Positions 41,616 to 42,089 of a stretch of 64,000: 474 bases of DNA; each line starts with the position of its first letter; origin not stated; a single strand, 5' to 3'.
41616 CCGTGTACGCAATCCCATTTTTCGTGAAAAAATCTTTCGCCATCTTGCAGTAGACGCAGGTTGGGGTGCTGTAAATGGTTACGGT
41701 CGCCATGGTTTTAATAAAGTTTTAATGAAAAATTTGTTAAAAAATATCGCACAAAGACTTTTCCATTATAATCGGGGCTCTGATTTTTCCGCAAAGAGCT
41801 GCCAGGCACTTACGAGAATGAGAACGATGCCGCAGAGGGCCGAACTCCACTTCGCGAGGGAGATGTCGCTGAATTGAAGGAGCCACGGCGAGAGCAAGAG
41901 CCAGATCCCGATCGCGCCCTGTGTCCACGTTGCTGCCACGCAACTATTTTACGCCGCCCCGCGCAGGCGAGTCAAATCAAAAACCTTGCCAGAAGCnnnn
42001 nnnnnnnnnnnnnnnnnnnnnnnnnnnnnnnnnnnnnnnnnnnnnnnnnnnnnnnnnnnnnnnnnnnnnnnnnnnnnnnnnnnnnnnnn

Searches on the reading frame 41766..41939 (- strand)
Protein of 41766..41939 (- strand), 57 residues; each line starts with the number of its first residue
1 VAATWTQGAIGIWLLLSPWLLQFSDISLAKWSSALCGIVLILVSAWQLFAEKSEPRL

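Call 80: search_protein_families(library=pfam, proteins=[window:41766-41939:-], max_evalue=1)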
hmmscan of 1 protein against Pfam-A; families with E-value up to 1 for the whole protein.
window:41766-41939:- (57 aa): 1 family
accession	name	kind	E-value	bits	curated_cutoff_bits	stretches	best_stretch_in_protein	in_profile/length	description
PF03779.20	SPW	-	1.3e-10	42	31.5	1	4-51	3-49/93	SPW repeat domain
